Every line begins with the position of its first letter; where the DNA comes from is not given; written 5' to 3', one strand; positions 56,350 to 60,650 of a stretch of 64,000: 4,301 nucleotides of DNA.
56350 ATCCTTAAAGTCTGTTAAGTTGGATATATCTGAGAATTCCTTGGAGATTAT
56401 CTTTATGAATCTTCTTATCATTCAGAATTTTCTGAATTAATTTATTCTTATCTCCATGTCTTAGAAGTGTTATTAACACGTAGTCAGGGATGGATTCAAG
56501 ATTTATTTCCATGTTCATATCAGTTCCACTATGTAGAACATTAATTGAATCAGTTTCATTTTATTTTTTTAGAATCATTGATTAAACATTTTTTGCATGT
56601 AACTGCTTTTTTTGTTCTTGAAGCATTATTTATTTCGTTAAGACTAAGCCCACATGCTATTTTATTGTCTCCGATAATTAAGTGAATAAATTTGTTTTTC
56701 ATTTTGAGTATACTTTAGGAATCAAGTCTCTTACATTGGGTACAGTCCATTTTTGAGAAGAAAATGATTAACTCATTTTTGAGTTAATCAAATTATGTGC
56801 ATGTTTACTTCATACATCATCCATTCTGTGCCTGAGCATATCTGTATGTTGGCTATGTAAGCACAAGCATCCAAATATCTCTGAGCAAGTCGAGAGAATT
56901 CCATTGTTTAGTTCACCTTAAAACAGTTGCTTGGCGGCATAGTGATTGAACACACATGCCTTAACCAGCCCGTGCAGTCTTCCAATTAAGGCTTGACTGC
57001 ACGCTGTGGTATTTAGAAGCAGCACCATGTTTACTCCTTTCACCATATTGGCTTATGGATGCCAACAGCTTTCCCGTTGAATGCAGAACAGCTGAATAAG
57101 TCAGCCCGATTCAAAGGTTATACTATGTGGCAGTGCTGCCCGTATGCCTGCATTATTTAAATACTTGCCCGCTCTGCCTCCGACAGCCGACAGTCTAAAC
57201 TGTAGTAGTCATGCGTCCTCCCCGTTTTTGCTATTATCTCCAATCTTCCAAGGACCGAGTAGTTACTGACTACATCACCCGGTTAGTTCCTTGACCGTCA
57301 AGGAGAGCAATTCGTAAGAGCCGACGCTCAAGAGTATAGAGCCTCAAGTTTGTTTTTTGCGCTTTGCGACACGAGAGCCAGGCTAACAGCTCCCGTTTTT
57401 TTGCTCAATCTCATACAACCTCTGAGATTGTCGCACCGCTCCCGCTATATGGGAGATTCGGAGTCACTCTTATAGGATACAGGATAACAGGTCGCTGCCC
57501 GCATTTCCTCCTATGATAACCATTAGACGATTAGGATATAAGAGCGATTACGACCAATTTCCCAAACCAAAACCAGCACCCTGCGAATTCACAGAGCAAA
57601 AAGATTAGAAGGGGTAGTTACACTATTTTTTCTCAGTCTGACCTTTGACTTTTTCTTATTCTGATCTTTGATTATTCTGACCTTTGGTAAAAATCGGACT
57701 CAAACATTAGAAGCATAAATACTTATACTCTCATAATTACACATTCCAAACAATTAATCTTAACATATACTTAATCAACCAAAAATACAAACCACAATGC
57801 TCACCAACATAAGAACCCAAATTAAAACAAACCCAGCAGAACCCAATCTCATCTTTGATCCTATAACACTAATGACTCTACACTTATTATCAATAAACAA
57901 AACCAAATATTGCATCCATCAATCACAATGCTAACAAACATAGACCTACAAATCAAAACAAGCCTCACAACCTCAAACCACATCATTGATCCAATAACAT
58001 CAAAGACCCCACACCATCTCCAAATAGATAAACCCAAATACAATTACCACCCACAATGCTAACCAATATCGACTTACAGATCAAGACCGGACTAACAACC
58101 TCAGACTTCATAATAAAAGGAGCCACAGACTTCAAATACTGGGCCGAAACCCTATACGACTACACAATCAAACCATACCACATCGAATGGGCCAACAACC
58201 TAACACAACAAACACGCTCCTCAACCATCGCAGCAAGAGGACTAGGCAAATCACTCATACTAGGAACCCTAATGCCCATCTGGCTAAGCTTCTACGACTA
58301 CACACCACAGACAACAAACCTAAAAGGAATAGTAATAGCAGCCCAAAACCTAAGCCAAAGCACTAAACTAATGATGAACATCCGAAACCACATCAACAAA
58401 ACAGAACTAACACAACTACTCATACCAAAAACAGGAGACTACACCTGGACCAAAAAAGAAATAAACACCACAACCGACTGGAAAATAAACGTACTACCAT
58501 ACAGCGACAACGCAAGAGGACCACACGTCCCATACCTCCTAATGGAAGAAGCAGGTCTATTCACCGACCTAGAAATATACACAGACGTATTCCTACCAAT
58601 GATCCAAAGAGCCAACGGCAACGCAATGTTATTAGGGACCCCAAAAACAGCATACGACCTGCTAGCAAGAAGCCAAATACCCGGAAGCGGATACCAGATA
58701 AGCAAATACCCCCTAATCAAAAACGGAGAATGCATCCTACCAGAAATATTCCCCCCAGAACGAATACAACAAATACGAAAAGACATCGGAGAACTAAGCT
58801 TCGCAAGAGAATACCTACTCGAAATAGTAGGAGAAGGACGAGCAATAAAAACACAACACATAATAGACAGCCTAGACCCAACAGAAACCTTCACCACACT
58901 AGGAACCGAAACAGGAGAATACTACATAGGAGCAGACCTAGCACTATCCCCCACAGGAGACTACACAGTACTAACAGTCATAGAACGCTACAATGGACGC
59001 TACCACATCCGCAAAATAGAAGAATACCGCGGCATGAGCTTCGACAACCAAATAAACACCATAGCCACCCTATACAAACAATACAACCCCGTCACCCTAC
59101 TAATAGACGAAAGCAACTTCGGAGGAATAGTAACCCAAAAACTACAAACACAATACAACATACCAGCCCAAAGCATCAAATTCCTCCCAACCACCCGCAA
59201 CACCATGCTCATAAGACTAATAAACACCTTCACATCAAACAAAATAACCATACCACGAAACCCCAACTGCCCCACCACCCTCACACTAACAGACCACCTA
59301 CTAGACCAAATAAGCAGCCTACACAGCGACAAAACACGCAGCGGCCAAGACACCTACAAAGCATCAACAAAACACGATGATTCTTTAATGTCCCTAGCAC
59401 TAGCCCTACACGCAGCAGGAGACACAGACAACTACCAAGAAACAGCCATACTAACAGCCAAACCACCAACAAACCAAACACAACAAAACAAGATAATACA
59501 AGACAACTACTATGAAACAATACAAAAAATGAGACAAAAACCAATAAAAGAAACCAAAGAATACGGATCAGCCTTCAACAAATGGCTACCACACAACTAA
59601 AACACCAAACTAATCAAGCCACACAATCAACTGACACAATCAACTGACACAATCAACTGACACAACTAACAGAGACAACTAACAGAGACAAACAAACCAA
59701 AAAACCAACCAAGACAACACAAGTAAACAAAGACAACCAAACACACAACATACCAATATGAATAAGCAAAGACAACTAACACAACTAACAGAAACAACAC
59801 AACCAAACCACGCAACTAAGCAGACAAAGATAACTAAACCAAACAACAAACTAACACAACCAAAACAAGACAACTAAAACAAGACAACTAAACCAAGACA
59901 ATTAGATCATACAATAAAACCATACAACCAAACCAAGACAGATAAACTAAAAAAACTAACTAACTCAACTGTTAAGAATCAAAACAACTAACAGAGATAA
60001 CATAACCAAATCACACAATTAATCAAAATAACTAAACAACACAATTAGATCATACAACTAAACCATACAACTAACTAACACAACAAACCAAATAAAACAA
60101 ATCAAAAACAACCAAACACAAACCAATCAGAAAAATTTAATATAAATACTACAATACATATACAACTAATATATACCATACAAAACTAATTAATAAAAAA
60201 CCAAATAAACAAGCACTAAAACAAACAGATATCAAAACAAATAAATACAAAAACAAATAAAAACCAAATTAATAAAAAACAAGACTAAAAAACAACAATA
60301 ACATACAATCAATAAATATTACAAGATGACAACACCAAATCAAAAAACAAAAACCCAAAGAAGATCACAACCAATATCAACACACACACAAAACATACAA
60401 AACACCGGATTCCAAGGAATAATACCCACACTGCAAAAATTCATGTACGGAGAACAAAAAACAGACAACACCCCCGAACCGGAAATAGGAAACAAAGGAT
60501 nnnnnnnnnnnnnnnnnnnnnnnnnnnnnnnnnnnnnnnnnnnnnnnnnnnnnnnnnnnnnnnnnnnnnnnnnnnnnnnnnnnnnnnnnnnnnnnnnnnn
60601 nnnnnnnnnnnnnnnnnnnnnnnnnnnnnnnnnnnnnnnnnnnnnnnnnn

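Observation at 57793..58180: Triplicated, diverged terL start region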

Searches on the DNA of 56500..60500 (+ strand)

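Call 11: search_dna_similar(query=window:56500-60500:+, collection=phages, mode=distant, max_rows=20)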
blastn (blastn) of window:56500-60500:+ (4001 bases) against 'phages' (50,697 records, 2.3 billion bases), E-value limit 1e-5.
No match.

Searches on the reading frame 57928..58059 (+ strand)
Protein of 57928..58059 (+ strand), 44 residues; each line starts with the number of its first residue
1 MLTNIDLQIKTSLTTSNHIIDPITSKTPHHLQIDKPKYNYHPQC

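Call 63: find_homologous_proteins(query=A4, max_evalue=10)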
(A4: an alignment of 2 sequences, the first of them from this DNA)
Query A4 (2 sequences): no candidate shares three 5-residue words with the query. No homologue found.
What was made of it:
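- On Translationally coupled upstream ORFs (termination-reinitiation): No peptide homologues found (call 63).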

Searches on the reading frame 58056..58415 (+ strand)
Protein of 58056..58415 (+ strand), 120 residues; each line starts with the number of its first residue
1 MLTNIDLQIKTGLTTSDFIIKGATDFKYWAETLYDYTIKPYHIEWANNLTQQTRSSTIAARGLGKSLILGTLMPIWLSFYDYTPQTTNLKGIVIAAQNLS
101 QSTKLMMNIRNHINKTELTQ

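Call 72: find_homologous_proteins(query=window:58056-58415:+, max_evalue=0.00001)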
Query seq(120 aa): 2 candidates shared short words with the query, none scored E <= 0.00001.
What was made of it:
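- Tried and rejected: Protein searches with the uORF peptides and with the TerL N-terminus returned nothing (calls 63, 72).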
